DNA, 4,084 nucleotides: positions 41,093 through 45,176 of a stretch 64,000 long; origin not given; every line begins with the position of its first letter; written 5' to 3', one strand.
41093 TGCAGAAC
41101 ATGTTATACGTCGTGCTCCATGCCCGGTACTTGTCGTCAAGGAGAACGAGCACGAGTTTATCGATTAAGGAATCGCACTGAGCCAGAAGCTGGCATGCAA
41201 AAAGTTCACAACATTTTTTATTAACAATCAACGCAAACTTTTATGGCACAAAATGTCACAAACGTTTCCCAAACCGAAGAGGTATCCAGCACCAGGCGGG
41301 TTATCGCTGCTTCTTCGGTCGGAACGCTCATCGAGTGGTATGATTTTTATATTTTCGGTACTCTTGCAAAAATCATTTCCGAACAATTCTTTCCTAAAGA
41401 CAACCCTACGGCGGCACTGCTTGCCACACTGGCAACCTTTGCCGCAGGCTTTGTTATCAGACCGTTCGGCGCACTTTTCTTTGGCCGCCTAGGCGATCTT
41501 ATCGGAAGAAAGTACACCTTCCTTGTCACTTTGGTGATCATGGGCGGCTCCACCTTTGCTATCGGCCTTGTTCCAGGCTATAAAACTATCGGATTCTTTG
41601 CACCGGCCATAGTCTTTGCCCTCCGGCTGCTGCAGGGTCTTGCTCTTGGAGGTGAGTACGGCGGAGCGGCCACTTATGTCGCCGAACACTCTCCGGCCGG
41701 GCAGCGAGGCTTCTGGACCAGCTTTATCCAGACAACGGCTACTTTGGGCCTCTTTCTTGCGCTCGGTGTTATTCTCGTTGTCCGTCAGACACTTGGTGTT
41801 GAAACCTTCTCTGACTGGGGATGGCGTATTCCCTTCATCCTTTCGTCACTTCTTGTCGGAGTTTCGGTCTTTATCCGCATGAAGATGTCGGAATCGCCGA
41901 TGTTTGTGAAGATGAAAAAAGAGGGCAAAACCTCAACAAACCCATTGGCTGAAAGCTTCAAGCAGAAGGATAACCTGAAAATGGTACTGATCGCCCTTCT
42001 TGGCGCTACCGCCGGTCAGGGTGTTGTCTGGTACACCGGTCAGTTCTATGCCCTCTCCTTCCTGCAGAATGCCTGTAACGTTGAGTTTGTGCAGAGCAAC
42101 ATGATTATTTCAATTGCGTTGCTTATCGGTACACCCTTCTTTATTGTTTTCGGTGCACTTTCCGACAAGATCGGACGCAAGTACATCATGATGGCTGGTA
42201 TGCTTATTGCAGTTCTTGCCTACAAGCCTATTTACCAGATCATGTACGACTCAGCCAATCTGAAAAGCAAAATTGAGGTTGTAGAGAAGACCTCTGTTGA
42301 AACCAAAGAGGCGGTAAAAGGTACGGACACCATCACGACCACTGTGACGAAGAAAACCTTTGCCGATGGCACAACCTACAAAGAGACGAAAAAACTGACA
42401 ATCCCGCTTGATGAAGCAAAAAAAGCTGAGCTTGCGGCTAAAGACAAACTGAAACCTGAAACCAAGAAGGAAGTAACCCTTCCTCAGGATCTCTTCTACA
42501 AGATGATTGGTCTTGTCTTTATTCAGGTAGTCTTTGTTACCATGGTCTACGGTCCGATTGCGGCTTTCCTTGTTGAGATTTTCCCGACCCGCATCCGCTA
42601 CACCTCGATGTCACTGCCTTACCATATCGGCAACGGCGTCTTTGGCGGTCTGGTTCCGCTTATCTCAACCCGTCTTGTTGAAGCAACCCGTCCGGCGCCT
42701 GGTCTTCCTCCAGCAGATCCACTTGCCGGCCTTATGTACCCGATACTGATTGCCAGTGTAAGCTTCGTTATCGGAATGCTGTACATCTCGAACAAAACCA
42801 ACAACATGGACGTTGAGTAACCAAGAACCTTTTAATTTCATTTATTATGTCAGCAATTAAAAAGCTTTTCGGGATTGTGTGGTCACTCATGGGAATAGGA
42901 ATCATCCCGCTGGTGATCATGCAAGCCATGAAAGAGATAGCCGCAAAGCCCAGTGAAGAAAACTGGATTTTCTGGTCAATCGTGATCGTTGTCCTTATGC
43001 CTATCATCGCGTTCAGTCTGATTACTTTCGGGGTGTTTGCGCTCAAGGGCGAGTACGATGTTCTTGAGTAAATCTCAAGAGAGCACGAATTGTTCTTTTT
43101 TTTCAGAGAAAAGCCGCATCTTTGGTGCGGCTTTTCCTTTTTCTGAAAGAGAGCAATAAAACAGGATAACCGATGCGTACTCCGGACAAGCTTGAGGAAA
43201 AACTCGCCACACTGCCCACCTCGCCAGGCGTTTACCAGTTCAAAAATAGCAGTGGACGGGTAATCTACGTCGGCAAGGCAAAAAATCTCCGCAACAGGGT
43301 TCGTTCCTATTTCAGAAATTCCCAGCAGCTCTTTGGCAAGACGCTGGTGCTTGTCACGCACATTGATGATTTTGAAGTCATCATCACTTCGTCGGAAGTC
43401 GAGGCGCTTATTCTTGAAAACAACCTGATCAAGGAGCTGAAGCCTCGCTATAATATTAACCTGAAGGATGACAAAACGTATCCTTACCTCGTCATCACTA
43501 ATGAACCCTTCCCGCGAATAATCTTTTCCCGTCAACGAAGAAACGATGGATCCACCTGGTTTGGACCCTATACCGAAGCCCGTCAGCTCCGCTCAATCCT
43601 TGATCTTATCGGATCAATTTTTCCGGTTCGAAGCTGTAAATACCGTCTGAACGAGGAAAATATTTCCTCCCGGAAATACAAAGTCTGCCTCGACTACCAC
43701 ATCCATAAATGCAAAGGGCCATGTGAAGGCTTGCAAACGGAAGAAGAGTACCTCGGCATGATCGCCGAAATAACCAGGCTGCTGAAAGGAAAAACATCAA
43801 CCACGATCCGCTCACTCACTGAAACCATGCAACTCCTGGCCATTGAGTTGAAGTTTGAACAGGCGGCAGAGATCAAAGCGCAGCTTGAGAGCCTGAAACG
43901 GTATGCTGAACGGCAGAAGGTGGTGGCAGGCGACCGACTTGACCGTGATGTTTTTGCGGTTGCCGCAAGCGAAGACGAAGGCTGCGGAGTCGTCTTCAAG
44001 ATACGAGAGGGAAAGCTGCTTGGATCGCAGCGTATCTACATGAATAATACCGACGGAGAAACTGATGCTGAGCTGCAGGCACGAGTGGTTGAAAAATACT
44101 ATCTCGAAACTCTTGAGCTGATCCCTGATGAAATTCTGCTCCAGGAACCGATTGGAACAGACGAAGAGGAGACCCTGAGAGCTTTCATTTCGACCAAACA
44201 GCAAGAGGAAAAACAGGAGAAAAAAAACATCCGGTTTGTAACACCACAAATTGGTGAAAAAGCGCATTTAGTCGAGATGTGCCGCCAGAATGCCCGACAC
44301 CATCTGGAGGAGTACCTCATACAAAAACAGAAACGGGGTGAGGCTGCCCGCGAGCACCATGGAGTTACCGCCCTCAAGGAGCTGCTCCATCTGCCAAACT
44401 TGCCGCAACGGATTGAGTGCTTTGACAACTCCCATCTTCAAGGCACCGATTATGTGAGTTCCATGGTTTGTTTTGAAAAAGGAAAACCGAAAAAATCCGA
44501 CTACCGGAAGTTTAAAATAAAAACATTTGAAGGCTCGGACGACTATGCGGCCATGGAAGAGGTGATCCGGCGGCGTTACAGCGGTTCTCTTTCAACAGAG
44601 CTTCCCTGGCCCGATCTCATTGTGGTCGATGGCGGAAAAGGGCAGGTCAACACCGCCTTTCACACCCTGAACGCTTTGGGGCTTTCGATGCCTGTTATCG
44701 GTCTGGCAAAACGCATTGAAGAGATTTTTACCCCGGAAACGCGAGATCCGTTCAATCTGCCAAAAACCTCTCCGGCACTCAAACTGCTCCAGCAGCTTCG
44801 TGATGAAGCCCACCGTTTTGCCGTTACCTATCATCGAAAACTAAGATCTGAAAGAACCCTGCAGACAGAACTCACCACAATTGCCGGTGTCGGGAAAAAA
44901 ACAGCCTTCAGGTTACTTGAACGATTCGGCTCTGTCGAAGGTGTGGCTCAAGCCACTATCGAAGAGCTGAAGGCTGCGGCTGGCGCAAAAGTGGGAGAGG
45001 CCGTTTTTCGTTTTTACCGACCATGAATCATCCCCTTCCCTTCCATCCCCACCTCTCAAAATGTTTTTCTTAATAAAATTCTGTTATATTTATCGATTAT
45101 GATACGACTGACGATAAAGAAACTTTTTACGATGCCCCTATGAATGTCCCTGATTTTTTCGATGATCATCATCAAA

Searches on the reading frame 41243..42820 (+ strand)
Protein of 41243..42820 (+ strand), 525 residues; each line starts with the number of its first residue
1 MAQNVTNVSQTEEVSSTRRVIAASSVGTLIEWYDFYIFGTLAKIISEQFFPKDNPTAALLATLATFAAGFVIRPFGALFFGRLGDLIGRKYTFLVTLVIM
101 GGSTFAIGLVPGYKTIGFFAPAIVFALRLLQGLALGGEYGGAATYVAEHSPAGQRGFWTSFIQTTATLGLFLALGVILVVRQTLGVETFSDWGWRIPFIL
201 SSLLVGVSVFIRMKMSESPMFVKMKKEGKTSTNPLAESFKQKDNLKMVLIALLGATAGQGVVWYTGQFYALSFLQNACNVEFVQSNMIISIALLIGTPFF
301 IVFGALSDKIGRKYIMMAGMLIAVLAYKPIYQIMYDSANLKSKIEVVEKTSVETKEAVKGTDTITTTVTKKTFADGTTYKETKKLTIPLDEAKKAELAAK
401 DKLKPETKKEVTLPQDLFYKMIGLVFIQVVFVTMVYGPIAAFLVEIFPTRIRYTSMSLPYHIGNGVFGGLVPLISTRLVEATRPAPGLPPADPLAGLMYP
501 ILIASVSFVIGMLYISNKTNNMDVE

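Call 25: search_protein_families(library=ncbifam, proteins=[window:41243-42820:+], max_evalue=0.00001)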
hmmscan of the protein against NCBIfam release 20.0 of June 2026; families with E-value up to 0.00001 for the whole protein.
window:41243-42820:+ (525 aa): 14 families
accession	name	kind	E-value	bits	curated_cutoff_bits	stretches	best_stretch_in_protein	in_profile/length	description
TIGR00883.1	2A0106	subfamily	3.6e-108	362.2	443.45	2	27-340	1-318/400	metabolite/H+ symporter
NF007927.0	PRK10642.1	equivalog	1.6e-71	241.6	544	1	15-333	21-345/500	glycine betaine/L-proline transporter ProP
NF011656.1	PRK15075.1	subfamily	1.5e-69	234.9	445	2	18-346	6-329/419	tricarballylate/proton symporter TcuC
NF007710.0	PRK10406.1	subfamily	1.6e-69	235.1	550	1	1-337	1-333/432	MFS family transporter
NF007414.0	PRK09952.1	equivalog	1.5e-68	231.6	538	1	9-334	12-337/438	shikimate transporter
TIGR00891.1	2A0112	subfamily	7.4e-31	107.6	552.9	1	18-241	11-214/405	sialate:H+ symport family MFS transporter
NF003024.0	PRK03893.1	subfamily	1.9e-25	89.7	604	1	16-257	18-237/497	sialate:H+ symport family MFS transporter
TIGR00895.1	2A0115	subfamily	1.5e-17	63.6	418.55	1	5-243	2-222/398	aromatic acid/H+ symport family MFS transporter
NF008963.0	PRK12307.1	equivalog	7.3e-15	55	637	1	17-340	16-323/426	MFS transporter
TIGR00879.1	SP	subfamily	2.3e-13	49.5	237.8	1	20-244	59-273/510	sugar porter family MFS transporter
TIGR00887.1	2A0109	equivalog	1e-11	44.4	610.3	1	19-180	16-174/502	phosphate:H+ symporter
TIGR00898.1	2A0119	subfamily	1.8e-09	37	550.75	1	66-231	135-278/506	cation transport protein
NF008586.0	PRK11551.1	equivalog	2.5e-07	30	410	0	22-248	18-223/406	3-(3-hydroxy-phenyl)propionate transporter MhpT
NF052357.1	GlucTporGlcPStph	equivalog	3.9e-06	25.9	750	0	51-242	34-208/445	glucose transporter GlcP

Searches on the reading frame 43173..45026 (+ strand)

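Call 25: search_protein_families(library=ncbifam, proteins=[window:43173-45026:+], max_evalue=0.00001)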
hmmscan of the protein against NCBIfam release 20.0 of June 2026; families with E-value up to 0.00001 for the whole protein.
window:43173-45026:+ (617 aa): 14 families
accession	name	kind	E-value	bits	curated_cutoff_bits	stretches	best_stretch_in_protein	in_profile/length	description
TIGR00194.1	uvrC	equivalog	2.4e-176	587.8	285.45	1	7-598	1-574/574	excinuclease ABC subunit UvrC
NF011263.0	PRK14669.1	equivalog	5.5e-155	517.4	1108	1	7-616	3-603/624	excinuclease ABC subunit C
NF001824.0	PRK00558.1-5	equivalog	8.8e-152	506.8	451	1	2-605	2-632/652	excinuclease ABC subunit UvrC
NF011262.0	PRK14668.1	equivalog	1.3e-117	393.6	544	1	5-609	4-567/577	excinuclease ABC subunit C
NF011264.0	PRK14670.1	equivalog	1.9e-113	379.8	1021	1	6-593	7-565/602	excinuclease ABC subunit C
NF011261.0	PRK14667.1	equivalog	2.4e-113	379.6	818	1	7-601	6-550/567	excinuclease ABC subunit C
NF011260.0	PRK14666.1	equivalog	2.1e-111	373.8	649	2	10-334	5-324/698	excinuclease ABC subunit C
NF011266.0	PRK14672.1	equivalog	7.9e-109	364.9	1504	2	13-312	17-305/691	excinuclease ABC subunit C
NF005906.0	PRK07883.1-4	equivalog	6.9e-64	216.2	495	1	8-302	206-495/563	DEDD exonuclease domain-containing protein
NF005907.0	PRK07883.1-5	equivalog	1.4e-51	175.6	454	1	11-290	223-499/584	DEDD exonuclease domain-containing protein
NF005905.0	PRK07883.1-3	equivalog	5.4e-39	134.3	508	1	12-283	221-484/581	DEDD exonuclease domain-containing protein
NF005904.0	PRK07883.1-2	equivalog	1.4e-27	96.3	969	1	13-287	228-497/584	DEDD exonuclease domain-containing protein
NF005903.0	PRK07883.1-1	equivalog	6.4e-24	84.4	1038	1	12-252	243-476/642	DEDD exonuclease domain-containing protein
NF007833.0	PRK10545.1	equivalog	5.3e-20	71.8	367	1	3-194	20-203/289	excinuclease Cho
